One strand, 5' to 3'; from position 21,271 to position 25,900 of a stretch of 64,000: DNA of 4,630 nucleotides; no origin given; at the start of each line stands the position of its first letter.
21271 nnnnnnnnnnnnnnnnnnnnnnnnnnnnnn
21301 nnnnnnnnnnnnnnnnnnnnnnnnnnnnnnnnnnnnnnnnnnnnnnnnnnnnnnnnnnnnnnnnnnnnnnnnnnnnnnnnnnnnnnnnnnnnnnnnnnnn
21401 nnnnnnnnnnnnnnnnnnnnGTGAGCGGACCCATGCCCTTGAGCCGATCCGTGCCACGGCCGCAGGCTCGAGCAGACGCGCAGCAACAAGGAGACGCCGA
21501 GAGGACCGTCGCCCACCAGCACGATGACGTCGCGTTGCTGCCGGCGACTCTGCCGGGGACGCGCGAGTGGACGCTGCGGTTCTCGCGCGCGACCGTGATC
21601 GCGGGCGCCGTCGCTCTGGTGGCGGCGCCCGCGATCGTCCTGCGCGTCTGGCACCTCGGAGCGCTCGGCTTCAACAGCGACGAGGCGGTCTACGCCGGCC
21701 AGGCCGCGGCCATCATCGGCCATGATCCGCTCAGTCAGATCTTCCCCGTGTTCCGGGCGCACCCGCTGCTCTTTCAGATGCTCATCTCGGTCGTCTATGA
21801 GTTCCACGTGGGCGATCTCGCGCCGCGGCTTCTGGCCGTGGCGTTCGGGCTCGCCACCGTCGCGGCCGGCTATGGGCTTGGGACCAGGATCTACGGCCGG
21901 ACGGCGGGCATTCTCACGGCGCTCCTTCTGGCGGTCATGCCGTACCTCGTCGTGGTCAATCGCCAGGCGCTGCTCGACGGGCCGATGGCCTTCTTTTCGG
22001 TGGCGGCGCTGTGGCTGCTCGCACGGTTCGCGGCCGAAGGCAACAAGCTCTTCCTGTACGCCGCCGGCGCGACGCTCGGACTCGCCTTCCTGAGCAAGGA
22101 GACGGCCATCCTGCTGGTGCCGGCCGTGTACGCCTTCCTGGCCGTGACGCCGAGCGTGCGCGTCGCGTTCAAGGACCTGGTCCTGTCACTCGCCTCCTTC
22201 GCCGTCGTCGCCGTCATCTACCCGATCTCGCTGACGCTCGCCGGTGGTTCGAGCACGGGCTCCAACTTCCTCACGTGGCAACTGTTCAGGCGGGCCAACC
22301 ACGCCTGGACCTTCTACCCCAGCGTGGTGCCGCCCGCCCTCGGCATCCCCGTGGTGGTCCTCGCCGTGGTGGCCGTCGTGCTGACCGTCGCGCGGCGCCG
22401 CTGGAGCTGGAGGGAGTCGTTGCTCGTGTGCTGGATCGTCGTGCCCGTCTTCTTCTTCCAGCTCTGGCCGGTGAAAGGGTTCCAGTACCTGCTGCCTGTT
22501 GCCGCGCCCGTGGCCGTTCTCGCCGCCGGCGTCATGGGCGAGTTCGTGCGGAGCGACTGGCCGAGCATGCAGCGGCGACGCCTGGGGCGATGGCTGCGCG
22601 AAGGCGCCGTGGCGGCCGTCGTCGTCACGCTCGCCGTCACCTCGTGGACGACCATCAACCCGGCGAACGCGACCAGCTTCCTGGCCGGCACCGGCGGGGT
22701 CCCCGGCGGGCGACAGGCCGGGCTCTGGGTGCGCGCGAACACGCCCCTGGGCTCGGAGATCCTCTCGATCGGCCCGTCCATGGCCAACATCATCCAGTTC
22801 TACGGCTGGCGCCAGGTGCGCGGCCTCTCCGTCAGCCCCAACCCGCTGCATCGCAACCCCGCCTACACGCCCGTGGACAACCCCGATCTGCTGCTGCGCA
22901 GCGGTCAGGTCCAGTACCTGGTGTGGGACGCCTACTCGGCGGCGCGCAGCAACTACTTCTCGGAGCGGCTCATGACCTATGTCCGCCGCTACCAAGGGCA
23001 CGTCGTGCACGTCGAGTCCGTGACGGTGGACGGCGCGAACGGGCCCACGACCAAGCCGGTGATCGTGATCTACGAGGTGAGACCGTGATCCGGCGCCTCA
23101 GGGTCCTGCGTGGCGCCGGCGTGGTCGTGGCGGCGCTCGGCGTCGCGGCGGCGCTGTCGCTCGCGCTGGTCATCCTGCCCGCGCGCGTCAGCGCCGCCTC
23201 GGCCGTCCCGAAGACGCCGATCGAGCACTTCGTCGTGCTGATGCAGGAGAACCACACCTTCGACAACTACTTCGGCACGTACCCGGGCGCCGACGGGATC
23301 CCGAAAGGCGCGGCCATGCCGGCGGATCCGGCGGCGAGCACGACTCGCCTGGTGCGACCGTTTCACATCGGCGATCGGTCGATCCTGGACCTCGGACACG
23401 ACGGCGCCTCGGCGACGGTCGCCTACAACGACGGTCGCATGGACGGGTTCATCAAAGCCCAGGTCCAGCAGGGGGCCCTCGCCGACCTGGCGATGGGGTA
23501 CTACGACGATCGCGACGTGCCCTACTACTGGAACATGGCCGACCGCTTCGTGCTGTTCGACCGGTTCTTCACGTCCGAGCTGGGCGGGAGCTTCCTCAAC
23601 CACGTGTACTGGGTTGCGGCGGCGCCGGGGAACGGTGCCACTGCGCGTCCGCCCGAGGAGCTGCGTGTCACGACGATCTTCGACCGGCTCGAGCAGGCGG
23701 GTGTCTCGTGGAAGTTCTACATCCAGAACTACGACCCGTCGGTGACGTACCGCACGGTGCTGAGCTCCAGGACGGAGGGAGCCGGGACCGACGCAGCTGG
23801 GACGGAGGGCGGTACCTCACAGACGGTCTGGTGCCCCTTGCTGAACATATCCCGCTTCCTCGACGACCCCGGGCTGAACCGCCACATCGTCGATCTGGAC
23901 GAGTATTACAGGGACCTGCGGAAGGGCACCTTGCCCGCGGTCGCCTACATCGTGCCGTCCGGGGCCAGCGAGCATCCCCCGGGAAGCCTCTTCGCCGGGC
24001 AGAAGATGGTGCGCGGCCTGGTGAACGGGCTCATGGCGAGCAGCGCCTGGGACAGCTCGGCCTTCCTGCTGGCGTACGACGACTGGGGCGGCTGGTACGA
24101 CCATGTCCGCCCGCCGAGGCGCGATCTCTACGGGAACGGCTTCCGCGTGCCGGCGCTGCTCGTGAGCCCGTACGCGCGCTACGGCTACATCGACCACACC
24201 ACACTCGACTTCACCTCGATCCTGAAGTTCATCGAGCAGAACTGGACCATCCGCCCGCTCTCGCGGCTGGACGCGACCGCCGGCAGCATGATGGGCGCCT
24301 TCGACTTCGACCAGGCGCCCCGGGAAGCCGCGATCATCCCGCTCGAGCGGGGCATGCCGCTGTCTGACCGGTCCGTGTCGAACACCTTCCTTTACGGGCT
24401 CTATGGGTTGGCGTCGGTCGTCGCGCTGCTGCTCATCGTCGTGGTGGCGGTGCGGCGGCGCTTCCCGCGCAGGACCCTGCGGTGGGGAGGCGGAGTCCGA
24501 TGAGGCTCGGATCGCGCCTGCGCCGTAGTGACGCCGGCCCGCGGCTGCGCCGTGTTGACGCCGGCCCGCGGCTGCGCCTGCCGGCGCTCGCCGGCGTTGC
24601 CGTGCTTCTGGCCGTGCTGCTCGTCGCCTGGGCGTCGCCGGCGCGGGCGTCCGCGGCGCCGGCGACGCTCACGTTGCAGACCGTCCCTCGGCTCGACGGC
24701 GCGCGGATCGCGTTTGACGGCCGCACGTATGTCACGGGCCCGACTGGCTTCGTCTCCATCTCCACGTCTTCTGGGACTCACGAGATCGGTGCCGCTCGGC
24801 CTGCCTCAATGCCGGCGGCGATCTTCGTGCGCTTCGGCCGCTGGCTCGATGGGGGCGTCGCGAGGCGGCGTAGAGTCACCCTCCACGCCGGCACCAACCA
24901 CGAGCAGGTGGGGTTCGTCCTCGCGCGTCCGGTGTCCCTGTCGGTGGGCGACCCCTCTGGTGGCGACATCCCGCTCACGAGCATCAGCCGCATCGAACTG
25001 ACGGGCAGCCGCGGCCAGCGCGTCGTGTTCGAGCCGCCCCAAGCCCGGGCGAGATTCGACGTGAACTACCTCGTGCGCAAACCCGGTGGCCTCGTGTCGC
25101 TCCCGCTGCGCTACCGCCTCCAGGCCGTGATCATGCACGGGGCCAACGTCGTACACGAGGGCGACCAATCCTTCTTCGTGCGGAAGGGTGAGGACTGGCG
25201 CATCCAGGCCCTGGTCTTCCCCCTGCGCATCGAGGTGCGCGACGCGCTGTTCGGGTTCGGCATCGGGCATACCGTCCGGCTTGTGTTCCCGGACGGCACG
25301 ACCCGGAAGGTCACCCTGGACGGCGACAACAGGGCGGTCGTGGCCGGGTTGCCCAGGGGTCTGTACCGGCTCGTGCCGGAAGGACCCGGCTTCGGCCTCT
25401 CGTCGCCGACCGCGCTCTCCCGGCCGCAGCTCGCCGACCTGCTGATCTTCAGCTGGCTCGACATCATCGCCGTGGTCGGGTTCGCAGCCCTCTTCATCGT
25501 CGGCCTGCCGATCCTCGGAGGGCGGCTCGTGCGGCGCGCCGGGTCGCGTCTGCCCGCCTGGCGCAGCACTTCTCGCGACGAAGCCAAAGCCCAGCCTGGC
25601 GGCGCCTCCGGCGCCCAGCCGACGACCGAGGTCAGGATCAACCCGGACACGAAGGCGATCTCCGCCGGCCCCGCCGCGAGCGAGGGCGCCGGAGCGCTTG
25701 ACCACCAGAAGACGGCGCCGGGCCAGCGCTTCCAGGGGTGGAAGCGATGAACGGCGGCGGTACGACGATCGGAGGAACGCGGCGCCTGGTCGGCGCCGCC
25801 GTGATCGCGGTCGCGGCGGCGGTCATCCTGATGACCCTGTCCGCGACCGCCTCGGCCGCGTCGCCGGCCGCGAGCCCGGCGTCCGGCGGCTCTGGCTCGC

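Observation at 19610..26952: Translationally coupled five-gene envelope glycosylation operon headed by a GtrA::HprK-like kinase-domain fusion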

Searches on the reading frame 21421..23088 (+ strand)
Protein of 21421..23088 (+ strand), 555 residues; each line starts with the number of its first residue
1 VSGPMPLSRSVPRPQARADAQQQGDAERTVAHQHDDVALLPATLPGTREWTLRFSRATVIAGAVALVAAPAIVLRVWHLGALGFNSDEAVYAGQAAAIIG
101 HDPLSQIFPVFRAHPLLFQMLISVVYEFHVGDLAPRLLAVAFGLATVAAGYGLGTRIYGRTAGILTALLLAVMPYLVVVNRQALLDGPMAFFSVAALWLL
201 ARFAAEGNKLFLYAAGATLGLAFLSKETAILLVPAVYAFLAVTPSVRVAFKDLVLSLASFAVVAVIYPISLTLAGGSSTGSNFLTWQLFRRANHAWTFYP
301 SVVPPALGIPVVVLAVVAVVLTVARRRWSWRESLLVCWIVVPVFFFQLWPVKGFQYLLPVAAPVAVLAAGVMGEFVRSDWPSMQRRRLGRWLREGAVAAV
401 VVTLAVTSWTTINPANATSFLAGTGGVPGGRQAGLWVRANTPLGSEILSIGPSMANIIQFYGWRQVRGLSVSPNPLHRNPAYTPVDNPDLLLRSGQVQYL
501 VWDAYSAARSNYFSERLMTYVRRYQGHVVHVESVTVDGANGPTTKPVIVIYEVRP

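Call 8: search_protein_families(library=pfam, proteins=[window:21421-23088:+], max_evalue=0.1)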
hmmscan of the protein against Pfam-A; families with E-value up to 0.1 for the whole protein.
window:21421-23088:+ (555 aa): 2 families
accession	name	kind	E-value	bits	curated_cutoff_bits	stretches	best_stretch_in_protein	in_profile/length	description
PF13231.12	PMT_2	-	1.2e-20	74.8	26.1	1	114-269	2-157/160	Dolichyl-phosphate-mannose-protein mannosyltransferase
PF02366.24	PMT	-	2.5e-08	34.2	22.7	1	124-253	74-208/245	Dolichyl-phosphate-mannose-protein mannosyltransferase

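Call 9: search_protein_families(library=ncbifam, proteins=[window:21421-23088:+], max_evalue=0.1)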
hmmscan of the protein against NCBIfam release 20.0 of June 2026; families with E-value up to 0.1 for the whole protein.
window:21421-23088:+ (555 aa): 3 families
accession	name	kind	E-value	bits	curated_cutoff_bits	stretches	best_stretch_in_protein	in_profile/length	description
TIGR03663.1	TIGR03663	subfamily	2.2e-10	40.1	126.25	1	63-416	3-378/435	flippase activity-associated protein Agl23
NF009784.2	PRK13279.1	equivalog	1.6e-07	30.4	567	1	145-395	93-353/539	lipid IV(A) 4-amino-4-deoxy-L-arabinosyltransferase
TIGR04154.1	archaeo_STT3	subfamily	0.017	13.5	450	0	310-445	375-512/831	oligosaccharyl transferase, archaeosortase A system-associated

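Call 49: search_solved_structures(query=window:21421-23088:+, max_evalue=1, show_alignments=1)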
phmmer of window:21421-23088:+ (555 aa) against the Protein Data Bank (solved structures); distinct sequences matched with E-value up to 1: 0.

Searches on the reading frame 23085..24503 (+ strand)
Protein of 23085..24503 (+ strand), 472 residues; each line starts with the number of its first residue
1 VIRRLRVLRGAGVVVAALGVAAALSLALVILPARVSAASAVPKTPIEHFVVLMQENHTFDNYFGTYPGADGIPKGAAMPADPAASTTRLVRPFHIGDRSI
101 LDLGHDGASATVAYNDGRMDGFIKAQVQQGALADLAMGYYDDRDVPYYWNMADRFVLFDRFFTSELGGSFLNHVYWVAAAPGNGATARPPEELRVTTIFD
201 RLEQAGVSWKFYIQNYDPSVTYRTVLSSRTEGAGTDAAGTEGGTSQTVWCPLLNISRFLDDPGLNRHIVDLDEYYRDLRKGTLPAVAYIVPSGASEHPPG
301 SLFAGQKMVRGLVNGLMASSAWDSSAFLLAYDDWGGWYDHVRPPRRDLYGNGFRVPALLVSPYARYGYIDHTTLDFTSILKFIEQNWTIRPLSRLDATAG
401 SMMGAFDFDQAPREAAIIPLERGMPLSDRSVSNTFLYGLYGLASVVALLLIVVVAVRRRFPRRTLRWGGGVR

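Call 8: search_protein_families(library=pfam, proteins=[window:23085-24503:+], max_evalue=0.1)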
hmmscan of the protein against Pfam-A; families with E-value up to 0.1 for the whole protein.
window:23085-24503:+ (472 aa): 1 family
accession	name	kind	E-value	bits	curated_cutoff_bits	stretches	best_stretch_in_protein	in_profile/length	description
PF04185.19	Phosphoesterase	-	1.2e-74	252.1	23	1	46-389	1-355/356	Phosphoesterase family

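Call 9: search_protein_families(library=ncbifam, proteins=[window:23085-24503:+], max_evalue=0.1)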
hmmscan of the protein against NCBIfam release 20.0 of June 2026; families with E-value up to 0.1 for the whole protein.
window:23085-24503:+ (472 aa): 2 families
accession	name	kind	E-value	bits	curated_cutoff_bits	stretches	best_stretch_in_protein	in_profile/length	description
TIGR03396.1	PC_PLC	equivalog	2e-55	188.4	580.25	2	22-345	13-349/688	phosphocholine-specific phospholipase C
TIGR03397.1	acid_phos_Burk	subfamily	3.2e-50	171.7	362.75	3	194-398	264-461/483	acid phosphatase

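Call 50: search_solved_structures(query=window:23085-24503:+, max_evalue=0.001, show_alignments=1)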
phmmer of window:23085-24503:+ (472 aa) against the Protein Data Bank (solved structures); distinct sequences matched with E-value up to 0.001: 6.
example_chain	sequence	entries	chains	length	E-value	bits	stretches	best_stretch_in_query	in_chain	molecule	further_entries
2d1g_A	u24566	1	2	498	1.6e-37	132.8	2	265-417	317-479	acid phosphatase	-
9gy2_A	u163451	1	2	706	3.7e-31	111.8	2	19-346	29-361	phospholipase C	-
8yk5_A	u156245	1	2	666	2.5e-29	105.7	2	271-416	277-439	phospholipase C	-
9gye_A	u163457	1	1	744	4.1e-24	88.5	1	45-344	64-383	phospholipase C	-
8k3g_A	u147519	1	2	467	1e-22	83.9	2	266-345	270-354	Phospholipase C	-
8hav_A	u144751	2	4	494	2.4e-16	62.9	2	294-345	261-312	Non-specific phospholipase C4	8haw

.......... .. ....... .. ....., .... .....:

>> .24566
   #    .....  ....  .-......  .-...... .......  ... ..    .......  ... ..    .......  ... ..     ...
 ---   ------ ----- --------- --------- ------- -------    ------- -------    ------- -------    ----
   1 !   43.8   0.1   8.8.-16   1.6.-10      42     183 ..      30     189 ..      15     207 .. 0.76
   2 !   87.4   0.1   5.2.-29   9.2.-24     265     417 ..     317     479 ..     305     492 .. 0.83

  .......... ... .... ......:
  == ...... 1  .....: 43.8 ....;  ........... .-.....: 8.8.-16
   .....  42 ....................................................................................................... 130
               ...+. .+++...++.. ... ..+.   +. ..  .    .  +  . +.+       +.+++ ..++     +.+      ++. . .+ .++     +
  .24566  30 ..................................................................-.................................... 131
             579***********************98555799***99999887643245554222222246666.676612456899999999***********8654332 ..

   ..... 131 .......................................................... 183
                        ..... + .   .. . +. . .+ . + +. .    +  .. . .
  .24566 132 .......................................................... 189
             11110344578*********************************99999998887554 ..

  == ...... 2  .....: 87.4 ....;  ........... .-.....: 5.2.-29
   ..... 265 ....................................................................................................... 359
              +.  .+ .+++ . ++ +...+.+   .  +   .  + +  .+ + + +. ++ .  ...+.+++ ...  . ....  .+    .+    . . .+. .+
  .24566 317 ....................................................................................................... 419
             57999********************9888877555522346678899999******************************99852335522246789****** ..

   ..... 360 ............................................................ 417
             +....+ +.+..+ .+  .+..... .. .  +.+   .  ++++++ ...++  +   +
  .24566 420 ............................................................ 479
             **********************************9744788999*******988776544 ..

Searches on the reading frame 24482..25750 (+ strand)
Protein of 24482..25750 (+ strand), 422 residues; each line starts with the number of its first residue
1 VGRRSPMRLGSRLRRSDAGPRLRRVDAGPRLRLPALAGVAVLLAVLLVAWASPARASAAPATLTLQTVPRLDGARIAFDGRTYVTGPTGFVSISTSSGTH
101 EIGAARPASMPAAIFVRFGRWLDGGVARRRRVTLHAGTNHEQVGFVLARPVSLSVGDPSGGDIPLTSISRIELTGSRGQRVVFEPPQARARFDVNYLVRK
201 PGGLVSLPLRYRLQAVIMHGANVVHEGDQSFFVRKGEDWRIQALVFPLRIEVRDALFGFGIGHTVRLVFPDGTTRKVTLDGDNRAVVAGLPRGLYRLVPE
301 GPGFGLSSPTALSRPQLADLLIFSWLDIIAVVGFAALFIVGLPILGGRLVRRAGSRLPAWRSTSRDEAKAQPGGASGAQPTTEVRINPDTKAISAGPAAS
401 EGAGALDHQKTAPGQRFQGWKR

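Call 8: search_protein_families(library=pfam, proteins=[window:24482-25750:+], max_evalue=0.1)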
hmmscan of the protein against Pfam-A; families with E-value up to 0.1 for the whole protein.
window:24482-25750:+ (422 aa): 1 family
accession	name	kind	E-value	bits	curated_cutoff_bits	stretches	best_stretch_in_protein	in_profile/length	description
PF24155.1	DUF7406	-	0.048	14.1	28.4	0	72-92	11-31/52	Domain of unknown function (DUF7406)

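Call 9: search_protein_families(library=ncbifam, proteins=[window:24482-25750:+], max_evalue=0.1)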
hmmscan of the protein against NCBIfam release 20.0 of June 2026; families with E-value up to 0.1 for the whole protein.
window:24482-25750:+ (422 aa): 0 families

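Call 40: find_homologous_proteins(query=window:24500-25750:+)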
Query window:24500-25750:+ (416 aa): 18 proteins with E <= 0.001 among 8000 candidates.
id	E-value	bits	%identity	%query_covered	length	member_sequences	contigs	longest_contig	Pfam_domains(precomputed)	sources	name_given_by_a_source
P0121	4.1e-268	907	100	100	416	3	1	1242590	-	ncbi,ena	-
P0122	4.0e-108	380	56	83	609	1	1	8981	-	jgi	jgi:hypothetical protein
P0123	4.4e-95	337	50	75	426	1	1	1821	-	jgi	jgi:hypothetical protein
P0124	1.3e-86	309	51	75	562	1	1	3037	-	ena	-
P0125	4.1e-86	308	49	75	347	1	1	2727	-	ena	-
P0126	1.4e-82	296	48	75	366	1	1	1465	-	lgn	-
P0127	6.7e-78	281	43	77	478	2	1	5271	-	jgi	jgi:hypothetical protein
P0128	9.6e-77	277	45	75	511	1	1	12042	-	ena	-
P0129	4.1e-76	275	44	75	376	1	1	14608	-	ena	-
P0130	3.7e-75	272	44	75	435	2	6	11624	-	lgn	-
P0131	3.0e-74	269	44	73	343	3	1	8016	-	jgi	jgi:hypothetical protein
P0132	3.2e-73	265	43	78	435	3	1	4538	-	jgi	jgi:hypothetical protein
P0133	1.2e-72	263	41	82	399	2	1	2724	-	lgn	-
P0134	3.8e-72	262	44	73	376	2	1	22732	-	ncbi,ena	-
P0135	4.2e-70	255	45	78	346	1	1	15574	PF13620.13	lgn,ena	-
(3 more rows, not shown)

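Call 52: predict_structure(alignment_id=A3)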
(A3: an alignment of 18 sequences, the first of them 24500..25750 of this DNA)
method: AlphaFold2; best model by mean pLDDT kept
length: 416 residues; sequences in the alignment: 18
mean_pLDDT: 73.7   pTM: 0.55
mean pLDDT of the five models: 73.7, 70.3, 70.2, 69.0, 67.1
residues with pLDDT >= 90: 126; 70-90: 140; 50-70: 60; < 50: 90
segments of 3 or more residues with pLDDT < 50: 1-4, 8-13, 17-23, 341-344, 352-381, 383-416
pLDDT, mean of each block of 10 residues (from residue 1): 46 44 49 65 56 93 96 97 96 96 86 93 96 97 91 84 90 84 85 94 93 81 87 87 80 73 88 86 85 70 79 77 81 66 51 41 37 36 37 34 34 40
secondary structure, 60 per line:
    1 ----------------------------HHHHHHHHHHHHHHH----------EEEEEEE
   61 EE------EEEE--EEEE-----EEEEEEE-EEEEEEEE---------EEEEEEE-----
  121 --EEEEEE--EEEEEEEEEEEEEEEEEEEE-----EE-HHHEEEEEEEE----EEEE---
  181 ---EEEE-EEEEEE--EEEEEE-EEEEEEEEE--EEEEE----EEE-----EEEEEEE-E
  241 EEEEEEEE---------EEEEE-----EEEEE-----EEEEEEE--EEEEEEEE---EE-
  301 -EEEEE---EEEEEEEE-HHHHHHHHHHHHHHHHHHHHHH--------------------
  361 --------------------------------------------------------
elements in order: H29-43 E54-62 E69-72 E75-78 E84-90 E92-99 E109-115 E123-128 E131-150 E162-169 E174-177 E184-187 E189-194 E197-202 E204-212 E215-219 E224-226 E232-238 E240-248 E258-262 E268-272 E278-284 E287-294 E302-306 E310-317 H319-340

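Call 71: fold_search(model_id=the predicted structure, library=pdb)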
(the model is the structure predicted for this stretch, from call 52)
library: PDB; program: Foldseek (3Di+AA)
matches with E <= 10: 837; with E <= 0.001: 73
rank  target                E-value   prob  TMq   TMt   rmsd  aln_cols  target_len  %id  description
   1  6fwv_B                9.8e-12  1.00  0.25  0.22   9.8       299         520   13  The Bacillus anthracis TIE protein (released 2018-08-08)
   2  6fwv_A                2.5e-11  1.00  0.25  0.21  10.3       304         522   13  The Bacillus anthracis TIE protein (released 2018-08-08)
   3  4oq1                  1.3e-08  1.00  0.21  0.23  13.3       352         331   12  Structure of the Streptococcal ancillary pilin (released 2014-04-23)
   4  3kpt_B                1.9e-08  1.00  0.17  0.20  18.2       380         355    9  Crystal structure of BcpA, the major pilin subunit of Bacillus cereus (released 2009-11-24)
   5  3rkp_A                6.2e-08  1.00  0.18  0.21  17.9       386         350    7  Crystal structure of BcpA*(D312A), the major pilin subunit of Bacillus cereus (released 2012-05-30)
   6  3kpt_A                6.6e-08  1.00  0.19  0.22  17.2       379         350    8  Crystal structure of BcpA, the major pilin subunit of Bacillus cereus (released 2009-11-24)
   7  7vcn_B                1.6e-07  1.00  0.22  0.20  14.0       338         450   12  Crystal Structure of PitA fragment from pilus islet-2 of Streptococcus oralis with Tb-Xo4 (released 2022-07-13)
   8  7vcr_B                1.7e-07  1.00  0.21  0.20  13.9       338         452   12  Crystal Structure of PitA fragment from pilus islet-2 of Streptococcus oralis (released 2022-06-01)
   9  7vcr_A                1.8e-07  1.00  0.21  0.19  13.2       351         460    9  Crystal Structure of PitA fragment from pilus islet-2 of Streptococcus oralis (released 2022-06-01)
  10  3rkp_B                1.0e-06  1.00  0.17  0.19  19.5       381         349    9  Crystal structure of BcpA*(D312A), the major pilin subunit of Bacillus cereus (released 2012-05-30)
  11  6m48_A                1.1e-06  1.00  0.22  0.14  14.4       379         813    9  Crystal structure of pilus adhesin, SpaC from Lactobacillus rhamnosus GG - P21212 form (released 2020-07-29)
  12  8f70                  2.1e-06  1.00  0.17  0.14  19.9       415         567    9  Identification of an Immunodominant region on a Group A Streptococcus T-antigen Reveals Temperature-Dependent Motion in  (released 2023-03-08)
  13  6m3y                  2.2e-06  1.00  0.25  0.15  13.0       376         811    9  Crystal structure of pilus adhesin, SpaC from Lactobacillus rhamnosus GG - open conformation (released 2020-07-29)
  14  9lr7_A                2.2e-06  1.00  0.18  0.18  15.9       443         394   10  Crystal Structure of the Basal pilin EbpB from Enterococcus faecalis. (released 2025-07-16)
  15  1d2p                  5.2e-06  0.99  0.15  0.16  21.6       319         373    7  CRYSTAL STRUCTURE OF TWO B REPEAT UNITS (B1B2) OF THE COLLAGEN BINDING PROTEIN (CNA) OF STAPHYLOCOCCUS AUREUS (released 2000-09-27)
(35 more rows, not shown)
